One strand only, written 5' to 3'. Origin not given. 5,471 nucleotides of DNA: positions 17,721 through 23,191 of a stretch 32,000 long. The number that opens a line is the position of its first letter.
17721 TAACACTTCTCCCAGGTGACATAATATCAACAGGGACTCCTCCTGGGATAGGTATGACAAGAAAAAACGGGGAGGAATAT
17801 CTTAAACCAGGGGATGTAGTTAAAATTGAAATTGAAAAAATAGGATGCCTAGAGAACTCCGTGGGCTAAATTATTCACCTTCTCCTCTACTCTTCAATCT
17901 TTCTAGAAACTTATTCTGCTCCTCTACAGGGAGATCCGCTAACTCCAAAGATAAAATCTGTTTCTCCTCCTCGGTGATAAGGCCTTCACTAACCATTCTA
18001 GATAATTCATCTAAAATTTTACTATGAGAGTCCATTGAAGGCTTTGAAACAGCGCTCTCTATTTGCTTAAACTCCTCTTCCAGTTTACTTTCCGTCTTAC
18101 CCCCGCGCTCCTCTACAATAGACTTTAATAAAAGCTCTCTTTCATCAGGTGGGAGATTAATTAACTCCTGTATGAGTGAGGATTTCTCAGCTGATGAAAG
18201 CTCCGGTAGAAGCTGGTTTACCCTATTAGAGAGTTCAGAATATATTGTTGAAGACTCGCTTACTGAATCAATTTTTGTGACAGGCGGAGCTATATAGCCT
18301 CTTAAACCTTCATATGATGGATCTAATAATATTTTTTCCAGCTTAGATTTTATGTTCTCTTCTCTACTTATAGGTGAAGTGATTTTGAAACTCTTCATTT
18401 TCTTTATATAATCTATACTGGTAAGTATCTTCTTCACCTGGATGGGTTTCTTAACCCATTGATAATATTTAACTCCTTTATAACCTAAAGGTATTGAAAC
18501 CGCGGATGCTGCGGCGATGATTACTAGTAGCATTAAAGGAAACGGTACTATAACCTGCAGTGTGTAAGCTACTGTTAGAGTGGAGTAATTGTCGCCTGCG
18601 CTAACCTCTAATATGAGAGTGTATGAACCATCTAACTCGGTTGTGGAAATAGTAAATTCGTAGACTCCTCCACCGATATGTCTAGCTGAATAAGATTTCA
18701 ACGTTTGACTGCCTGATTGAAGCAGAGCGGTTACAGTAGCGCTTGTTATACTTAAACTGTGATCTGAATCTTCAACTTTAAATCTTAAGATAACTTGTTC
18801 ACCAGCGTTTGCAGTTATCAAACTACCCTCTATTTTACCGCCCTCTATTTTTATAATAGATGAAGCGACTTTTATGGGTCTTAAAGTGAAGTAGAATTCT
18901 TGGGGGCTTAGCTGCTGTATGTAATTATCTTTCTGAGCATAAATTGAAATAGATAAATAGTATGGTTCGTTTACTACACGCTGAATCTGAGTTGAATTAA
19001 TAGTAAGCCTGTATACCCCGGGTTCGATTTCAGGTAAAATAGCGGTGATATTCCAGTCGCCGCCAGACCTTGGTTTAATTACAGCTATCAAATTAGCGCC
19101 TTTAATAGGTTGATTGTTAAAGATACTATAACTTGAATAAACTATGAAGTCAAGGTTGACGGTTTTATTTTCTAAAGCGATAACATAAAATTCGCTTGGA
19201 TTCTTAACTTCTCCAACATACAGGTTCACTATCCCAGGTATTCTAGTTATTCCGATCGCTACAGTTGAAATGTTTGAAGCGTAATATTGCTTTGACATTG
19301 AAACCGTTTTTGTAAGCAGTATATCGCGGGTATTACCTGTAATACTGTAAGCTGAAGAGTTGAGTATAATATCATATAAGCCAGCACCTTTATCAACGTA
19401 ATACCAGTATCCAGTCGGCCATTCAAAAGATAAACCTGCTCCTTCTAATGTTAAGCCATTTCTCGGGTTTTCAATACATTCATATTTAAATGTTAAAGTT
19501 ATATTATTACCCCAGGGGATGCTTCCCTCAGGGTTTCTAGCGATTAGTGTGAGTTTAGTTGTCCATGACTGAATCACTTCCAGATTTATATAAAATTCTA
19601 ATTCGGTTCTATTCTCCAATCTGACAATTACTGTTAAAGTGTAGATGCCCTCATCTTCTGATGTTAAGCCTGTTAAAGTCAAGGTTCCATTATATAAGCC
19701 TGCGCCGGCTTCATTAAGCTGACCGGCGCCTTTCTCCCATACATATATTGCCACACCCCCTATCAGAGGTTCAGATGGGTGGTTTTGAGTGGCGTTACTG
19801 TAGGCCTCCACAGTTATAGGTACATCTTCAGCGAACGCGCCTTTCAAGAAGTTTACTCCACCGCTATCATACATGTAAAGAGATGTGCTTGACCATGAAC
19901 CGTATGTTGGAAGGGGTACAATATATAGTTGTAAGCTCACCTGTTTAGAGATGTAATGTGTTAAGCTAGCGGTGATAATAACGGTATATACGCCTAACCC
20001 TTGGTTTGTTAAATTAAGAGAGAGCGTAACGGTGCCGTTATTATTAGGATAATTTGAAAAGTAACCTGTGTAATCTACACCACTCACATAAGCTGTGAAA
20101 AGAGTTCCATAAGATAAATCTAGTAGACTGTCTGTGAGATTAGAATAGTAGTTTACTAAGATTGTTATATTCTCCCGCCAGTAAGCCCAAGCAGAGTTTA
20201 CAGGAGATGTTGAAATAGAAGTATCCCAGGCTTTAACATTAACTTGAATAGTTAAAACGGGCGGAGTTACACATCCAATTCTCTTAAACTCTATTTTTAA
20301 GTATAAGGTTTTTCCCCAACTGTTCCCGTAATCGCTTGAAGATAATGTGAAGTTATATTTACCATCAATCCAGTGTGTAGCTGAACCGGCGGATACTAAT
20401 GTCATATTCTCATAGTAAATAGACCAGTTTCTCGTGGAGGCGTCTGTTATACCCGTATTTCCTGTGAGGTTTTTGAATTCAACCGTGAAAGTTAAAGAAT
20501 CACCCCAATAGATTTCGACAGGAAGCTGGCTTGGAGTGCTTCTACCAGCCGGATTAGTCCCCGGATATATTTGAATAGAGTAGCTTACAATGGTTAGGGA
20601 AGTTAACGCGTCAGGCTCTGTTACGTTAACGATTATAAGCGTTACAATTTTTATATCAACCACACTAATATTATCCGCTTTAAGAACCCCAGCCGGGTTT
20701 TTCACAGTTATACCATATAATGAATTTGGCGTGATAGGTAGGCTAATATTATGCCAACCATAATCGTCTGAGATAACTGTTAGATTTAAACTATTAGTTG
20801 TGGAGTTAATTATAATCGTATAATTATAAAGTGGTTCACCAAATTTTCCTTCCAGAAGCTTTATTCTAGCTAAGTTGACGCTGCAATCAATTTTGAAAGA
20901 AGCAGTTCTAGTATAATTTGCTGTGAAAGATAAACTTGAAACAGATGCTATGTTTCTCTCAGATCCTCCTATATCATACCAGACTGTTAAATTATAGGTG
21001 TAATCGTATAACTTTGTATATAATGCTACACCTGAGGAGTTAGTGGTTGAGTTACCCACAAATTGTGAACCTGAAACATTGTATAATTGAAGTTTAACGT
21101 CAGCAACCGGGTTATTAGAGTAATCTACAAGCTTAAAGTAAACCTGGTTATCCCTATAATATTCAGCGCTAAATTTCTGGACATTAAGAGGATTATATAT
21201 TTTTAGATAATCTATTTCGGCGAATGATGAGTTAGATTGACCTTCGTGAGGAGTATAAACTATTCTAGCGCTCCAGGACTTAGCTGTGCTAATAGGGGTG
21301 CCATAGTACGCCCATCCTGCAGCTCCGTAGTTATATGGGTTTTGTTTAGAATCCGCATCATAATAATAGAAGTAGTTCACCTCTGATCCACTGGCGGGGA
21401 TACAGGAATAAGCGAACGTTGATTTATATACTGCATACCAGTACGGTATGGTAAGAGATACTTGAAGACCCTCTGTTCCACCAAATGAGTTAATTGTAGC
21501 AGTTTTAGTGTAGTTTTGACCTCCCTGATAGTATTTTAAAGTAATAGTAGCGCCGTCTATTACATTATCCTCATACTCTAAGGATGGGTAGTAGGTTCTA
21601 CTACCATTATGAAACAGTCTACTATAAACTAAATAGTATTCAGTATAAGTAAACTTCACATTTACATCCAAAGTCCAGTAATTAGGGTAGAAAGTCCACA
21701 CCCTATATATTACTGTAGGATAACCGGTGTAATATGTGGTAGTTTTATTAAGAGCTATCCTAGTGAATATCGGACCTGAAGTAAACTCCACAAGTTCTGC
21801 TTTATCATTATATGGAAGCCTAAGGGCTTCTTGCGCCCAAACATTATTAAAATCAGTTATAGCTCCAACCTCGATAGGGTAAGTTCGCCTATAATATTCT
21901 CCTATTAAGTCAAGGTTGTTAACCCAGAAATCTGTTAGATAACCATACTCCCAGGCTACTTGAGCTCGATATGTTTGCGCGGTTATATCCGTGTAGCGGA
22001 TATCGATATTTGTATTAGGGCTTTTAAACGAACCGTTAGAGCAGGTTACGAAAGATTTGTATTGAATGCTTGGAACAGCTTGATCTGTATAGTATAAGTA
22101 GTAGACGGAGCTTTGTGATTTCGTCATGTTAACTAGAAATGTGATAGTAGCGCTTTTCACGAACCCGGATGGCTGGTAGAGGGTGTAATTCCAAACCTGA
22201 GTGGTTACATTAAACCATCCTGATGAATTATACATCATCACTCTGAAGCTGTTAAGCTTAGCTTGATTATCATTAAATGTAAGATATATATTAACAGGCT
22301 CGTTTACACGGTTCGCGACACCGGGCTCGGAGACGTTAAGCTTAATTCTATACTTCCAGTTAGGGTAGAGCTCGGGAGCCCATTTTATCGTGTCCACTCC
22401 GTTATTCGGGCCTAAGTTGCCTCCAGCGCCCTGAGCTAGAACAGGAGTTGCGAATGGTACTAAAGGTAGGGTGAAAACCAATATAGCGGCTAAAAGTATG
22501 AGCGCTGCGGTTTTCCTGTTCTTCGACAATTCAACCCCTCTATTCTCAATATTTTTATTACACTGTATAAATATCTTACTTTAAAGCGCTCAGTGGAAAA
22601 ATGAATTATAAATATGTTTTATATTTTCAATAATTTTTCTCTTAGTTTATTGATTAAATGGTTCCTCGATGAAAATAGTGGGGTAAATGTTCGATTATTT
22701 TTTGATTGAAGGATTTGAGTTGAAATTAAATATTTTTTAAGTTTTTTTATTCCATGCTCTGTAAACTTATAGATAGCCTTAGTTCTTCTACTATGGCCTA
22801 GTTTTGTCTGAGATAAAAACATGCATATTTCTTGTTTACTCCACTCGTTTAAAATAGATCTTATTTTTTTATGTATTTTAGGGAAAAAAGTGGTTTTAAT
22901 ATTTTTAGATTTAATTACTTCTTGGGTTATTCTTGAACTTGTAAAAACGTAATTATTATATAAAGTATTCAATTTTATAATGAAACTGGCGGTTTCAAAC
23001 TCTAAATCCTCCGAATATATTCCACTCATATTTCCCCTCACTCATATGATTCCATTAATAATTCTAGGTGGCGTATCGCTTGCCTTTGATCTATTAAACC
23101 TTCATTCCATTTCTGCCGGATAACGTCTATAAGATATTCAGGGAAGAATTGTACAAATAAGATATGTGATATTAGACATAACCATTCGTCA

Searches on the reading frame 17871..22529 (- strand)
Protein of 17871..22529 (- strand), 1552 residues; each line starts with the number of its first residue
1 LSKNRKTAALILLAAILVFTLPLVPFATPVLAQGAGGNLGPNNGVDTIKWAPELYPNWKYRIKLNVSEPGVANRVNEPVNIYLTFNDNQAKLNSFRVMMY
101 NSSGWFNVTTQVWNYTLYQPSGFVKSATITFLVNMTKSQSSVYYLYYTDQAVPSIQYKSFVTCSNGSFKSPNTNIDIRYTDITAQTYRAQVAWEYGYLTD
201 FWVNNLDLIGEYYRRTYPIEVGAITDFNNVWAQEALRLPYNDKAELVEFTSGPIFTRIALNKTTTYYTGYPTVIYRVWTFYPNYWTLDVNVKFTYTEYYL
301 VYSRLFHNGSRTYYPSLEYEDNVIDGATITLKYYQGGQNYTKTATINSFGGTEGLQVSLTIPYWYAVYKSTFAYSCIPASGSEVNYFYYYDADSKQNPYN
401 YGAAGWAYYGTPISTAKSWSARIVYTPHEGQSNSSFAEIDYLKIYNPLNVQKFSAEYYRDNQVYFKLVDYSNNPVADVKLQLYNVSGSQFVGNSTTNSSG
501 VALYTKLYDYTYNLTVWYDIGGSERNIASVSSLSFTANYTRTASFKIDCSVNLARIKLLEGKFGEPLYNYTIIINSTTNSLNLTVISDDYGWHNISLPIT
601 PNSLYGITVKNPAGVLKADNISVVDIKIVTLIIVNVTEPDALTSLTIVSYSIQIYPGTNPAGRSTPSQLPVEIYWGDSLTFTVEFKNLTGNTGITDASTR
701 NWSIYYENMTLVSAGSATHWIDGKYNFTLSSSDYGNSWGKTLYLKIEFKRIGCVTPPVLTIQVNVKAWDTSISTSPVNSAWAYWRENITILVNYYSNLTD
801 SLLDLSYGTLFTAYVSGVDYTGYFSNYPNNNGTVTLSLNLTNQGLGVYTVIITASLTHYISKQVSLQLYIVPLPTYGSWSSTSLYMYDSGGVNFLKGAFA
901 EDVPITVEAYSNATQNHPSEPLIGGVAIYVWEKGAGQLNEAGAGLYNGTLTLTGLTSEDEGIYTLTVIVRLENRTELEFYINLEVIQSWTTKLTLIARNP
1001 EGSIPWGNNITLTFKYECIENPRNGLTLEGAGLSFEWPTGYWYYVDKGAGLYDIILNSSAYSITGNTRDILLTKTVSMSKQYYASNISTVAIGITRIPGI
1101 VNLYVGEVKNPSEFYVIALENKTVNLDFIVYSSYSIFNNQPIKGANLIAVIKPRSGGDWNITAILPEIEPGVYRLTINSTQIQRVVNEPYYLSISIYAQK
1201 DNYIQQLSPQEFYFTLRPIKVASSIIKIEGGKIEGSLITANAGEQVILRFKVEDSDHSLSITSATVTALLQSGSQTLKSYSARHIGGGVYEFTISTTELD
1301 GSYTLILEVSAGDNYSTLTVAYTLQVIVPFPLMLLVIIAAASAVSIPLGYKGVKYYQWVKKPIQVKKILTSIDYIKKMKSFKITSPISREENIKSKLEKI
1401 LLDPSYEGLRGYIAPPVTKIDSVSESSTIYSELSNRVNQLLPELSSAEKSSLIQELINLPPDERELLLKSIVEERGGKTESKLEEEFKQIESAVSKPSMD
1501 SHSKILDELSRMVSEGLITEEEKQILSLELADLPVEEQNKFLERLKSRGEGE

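Call 23: search_protein_families(library=padloc, proteins=[window:17871-22529:-], max_evalue=0.1)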
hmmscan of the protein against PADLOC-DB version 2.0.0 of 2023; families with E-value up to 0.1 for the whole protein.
window:17871-22529:- (1552 aa): 1 family
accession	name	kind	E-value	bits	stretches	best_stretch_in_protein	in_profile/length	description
PDLC01879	CARF3--CARF_TM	-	0.014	13.1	1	1451-1529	146-208/222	-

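Call 24: search_protein_families(library=pfam, proteins=[window:17871-22529:-], max_evalue=0.1)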
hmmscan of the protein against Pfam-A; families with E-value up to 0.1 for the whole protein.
window:17871-22529:- (1552 aa): 7 families
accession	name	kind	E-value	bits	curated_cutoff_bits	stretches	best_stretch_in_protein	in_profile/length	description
PF09134.16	Invasin_D3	-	0.00012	23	33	1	1236-1323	12-96/98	Invasin, domain 3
PF19077.6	Big_13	-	0.0012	19.8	27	0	1265-1310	40-84/102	Bacterial Ig-like domain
PF07686.23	V-set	-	0.012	16.2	26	1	946-974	71-99/109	Immunoglobulin V-set domain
PF02369.22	Big_1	-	0.03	14.9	34.9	0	461-505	19-65/93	Bacterial Ig-like domain (group 1)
PF11974.14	bMG3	-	0.045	14.1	34.9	0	471-507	24-59/103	Bacterial alpha-2-macroglobulin MG3 domain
PF13927.12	Ig_3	-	0.066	14.2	30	0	929-967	33-76/78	Immunoglobulin domain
PF13620.12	CarboxypepD_reg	-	0.073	13.9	32.3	0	468-519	7-57/82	Carboxypeptidase regulatory-like domain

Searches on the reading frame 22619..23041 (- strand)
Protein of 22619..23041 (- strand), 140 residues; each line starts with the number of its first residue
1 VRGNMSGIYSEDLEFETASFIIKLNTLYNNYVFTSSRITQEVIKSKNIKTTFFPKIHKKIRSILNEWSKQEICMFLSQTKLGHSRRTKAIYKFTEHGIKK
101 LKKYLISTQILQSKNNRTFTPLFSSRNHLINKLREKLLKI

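Call 3: search_protein_families(library=pfam, proteins=[window:22619-23041:-], max_evalue=1)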
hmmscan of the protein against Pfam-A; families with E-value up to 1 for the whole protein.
window:22619-23041:- (140 aa): 1 family
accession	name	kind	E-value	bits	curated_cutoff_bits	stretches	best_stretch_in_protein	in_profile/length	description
PF24478.1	DCX2_DCDC1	-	0.019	15.5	27.8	1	42-125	9-93/105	DCDC1, second doublecortin-like domain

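Call 4: search_protein_families(library=ncbifam, proteins=[window:22619-23041:-], max_evalue=1)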
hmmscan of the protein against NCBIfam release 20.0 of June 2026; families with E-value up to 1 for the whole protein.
window:22619-23041:- (140 aa): 0 families

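Call 23: search_protein_families(library=padloc, proteins=[window:22619-23041:-], max_evalue=0.1)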
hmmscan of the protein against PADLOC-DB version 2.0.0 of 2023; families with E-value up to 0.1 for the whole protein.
window:22619-23041:- (140 aa): 0 families

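Call 84: search_solved_structures(query=A9, max_evalue=10)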
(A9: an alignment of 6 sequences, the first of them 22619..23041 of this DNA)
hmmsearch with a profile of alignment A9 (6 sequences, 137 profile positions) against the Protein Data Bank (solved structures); distinct sequences matched with E-value up to 10: 0.

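Call 101: search_protein_families(library=pfam, alignment_id=A9, max_evalue=1)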
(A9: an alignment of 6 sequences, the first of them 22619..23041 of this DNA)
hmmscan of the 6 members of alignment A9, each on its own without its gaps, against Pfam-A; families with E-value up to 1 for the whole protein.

A. member 1, window:22619-23041:- (140 aa): 1 family
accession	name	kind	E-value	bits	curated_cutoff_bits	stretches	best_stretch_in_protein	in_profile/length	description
PF24478.1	DCX2_DCDC1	-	0.019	15.5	27.8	1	42-125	9-93/105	DCDC1, second doublecortin-like domain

B. families by the number of members that match (of 6 scanned): 12 families
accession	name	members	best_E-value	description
PF08915.16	tRNA-Thr_ED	1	0.0056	Archaea-specific editing domain of threonyl-tRNA synthetase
PF22676.1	GalA_N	1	0.0075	Alpha-galactosidase, N-terminal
PF09445.16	Methyltransf_15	1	0.015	RNA cap guanine-N2 methyltransferase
PF24478.1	DCX2_DCDC1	1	0.019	DCDC1, second doublecortin-like domain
PF05460.18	ORC6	1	0.052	Origin recognition complex subunit 6 (ORC6)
PF21210.2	RNA_helicase_helical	1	0.11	Putative ATP-dependent RNA helicase, helical bundle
PF18249.6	Ca_bind_SSO6904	1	0.13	Calcium binding protein SSO6904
PF25725.1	crAss_CARG1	1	0.13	Crassvirus cargo protein 1 domain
PF14805.11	THDPS_N_2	1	0.14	Tetrahydrodipicolinate N-succinyltransferase N-terminal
PF05190.23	MutS_IV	1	0.16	MutS family domain IV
PF14461.11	Prok-E2_B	1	0.25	Prokaryotic E2 family B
PF22533.2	WIV_dom_3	1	0.54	Protein P1-like, WIV domain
